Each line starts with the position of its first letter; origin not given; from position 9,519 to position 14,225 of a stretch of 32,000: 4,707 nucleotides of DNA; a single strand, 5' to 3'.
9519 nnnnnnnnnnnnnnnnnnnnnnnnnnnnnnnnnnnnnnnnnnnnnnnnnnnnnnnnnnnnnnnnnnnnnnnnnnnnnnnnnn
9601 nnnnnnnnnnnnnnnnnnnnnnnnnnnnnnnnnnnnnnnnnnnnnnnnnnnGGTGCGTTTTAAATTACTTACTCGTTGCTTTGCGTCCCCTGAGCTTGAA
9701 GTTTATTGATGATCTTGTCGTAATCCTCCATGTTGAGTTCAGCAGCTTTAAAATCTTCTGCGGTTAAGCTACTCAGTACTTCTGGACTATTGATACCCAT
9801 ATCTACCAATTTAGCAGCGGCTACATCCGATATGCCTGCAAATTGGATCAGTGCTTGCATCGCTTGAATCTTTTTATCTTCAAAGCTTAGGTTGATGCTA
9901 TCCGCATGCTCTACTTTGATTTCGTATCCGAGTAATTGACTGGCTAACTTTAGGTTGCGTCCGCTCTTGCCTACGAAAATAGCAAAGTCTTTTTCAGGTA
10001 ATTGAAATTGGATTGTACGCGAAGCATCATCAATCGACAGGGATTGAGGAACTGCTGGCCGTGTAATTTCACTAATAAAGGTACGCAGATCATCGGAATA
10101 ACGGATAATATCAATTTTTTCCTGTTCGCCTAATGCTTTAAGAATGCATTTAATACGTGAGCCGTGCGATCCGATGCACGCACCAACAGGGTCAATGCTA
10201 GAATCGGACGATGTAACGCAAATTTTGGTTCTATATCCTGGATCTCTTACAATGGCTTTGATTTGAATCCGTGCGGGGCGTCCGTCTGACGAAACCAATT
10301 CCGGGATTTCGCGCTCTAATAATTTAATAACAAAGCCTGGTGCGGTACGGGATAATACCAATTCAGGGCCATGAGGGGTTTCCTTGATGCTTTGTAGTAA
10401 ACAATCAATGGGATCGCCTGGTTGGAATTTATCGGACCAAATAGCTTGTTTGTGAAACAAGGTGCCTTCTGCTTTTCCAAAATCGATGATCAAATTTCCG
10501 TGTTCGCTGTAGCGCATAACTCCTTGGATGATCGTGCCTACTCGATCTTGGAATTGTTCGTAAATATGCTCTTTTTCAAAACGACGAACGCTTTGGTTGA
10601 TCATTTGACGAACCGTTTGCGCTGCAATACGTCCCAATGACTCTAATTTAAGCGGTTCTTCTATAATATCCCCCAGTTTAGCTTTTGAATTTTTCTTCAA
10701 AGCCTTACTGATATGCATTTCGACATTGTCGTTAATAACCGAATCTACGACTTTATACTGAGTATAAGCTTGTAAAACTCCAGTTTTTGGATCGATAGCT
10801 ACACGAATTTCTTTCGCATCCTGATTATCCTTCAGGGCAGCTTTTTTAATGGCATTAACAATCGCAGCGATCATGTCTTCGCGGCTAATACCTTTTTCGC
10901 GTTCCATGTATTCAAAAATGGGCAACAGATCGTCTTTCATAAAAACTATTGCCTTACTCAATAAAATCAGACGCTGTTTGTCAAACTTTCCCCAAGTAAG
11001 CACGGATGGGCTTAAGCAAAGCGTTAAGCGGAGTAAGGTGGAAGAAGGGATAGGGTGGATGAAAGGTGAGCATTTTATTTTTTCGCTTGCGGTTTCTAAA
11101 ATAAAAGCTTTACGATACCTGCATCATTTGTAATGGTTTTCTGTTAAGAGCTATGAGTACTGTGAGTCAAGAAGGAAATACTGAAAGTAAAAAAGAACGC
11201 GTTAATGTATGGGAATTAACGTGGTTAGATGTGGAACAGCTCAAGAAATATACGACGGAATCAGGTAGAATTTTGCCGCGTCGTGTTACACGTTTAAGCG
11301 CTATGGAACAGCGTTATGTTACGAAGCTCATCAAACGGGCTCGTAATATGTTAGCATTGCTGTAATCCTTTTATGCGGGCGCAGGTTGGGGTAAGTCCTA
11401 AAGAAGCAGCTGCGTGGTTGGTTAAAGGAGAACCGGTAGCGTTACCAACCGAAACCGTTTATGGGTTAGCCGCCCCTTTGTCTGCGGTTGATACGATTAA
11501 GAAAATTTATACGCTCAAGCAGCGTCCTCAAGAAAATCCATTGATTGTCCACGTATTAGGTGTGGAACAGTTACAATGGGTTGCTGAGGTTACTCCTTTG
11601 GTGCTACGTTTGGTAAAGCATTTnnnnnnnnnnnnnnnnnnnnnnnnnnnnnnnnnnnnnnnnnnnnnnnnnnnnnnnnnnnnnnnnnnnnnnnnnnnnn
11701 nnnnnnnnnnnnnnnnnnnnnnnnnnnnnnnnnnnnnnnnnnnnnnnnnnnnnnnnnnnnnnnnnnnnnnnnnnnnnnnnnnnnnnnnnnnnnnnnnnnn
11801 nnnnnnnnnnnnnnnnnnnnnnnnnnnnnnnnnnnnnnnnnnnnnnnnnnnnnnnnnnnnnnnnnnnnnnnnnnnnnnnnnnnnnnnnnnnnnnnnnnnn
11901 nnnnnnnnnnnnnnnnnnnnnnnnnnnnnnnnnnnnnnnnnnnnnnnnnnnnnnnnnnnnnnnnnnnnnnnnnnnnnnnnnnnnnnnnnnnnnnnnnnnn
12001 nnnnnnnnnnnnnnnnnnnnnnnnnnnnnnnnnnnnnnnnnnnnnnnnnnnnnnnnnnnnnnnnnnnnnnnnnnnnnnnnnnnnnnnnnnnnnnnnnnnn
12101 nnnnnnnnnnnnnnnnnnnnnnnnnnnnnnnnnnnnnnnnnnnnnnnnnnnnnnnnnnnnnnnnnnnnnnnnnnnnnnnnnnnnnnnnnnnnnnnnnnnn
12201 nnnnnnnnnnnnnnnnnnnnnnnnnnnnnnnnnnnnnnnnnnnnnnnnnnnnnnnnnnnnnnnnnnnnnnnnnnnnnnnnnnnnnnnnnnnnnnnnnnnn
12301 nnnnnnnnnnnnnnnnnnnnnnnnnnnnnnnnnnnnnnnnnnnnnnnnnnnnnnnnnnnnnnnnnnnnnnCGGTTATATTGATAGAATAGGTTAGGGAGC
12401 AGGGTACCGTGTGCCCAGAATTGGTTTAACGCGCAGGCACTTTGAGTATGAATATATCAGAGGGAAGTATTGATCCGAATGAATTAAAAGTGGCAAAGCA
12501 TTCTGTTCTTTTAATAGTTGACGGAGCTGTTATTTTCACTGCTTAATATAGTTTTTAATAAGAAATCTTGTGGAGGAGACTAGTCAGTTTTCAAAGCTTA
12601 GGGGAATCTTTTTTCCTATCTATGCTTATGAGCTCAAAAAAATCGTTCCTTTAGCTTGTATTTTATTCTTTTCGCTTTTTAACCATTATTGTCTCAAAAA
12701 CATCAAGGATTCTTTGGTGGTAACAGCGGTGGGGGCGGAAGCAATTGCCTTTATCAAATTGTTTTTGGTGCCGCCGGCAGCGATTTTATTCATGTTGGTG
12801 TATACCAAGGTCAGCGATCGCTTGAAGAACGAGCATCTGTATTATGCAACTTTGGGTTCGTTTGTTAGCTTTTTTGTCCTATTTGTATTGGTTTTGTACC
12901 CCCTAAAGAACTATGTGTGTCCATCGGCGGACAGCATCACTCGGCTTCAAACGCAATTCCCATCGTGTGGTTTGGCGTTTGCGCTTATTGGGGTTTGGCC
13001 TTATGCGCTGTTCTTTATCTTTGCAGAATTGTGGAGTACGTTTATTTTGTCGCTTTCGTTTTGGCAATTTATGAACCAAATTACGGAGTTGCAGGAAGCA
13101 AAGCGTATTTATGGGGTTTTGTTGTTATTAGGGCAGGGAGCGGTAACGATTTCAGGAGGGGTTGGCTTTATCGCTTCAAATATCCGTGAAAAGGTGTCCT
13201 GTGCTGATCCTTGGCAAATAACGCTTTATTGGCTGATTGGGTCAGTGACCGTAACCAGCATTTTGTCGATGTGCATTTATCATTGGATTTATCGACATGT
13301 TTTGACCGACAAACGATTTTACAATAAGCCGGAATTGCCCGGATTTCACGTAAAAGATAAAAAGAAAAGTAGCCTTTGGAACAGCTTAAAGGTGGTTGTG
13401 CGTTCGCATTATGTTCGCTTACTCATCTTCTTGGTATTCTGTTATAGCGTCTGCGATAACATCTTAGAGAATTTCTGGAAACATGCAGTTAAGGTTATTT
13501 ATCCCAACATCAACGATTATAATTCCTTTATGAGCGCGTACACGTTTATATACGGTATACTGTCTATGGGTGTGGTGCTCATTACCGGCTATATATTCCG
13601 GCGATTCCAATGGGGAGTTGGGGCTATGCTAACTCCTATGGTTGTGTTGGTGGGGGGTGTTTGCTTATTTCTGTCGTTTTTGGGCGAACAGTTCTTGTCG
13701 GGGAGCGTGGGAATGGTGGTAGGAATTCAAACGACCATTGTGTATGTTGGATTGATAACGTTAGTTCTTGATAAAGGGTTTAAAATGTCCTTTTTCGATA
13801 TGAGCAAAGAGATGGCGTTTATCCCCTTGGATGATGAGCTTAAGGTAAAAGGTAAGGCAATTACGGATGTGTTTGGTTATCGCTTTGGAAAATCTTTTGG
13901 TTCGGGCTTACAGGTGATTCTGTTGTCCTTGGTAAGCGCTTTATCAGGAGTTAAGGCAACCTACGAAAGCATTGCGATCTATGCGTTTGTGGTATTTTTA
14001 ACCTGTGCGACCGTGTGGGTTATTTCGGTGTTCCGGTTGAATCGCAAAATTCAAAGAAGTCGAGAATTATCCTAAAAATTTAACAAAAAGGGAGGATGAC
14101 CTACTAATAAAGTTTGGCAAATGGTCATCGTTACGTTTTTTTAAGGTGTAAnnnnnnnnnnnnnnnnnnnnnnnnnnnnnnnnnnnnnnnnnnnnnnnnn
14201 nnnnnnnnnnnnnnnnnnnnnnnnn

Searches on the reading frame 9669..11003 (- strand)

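Call 14: search_protein_families(library=pfam, proteins=[window:9669-11003:-], max_evalue=0.00001)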
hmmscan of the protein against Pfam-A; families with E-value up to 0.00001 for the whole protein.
window:9669-11003:- (444 aa): 2 families
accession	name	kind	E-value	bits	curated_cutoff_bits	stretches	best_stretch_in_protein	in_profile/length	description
PF08529.16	NusA_N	-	8.8e-30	103.8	23.8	1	25-145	1-119/119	NusA N-terminal domain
PF13184.12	KH_5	-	1.4e-19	70.4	27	1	255-318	1-63/69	NusA-like KH domain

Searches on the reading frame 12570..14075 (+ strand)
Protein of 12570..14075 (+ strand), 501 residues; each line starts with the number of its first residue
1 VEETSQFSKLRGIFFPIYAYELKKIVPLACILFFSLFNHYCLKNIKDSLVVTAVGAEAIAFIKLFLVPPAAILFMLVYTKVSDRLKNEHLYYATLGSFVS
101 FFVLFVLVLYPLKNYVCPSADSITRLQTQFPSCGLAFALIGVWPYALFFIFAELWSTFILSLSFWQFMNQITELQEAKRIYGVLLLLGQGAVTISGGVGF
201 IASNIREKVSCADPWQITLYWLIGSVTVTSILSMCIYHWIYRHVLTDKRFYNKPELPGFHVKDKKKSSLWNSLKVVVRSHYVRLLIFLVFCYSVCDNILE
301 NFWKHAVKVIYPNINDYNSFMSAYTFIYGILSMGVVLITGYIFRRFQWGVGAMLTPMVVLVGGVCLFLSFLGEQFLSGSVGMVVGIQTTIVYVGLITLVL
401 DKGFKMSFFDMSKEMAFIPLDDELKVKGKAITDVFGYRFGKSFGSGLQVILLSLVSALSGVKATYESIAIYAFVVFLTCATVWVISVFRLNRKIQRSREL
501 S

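Call 14: search_protein_families(library=pfam, proteins=[window:12570-14075:+], max_evalue=0.00001)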
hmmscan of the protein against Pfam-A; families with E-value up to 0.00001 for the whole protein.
window:12570-14075:+ (501 aa): 1 family
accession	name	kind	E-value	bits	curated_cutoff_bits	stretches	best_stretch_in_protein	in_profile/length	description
PF03219.20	TLC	-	1.1e-136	457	21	1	3-493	4-490/491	TLC ATP/ADP transporter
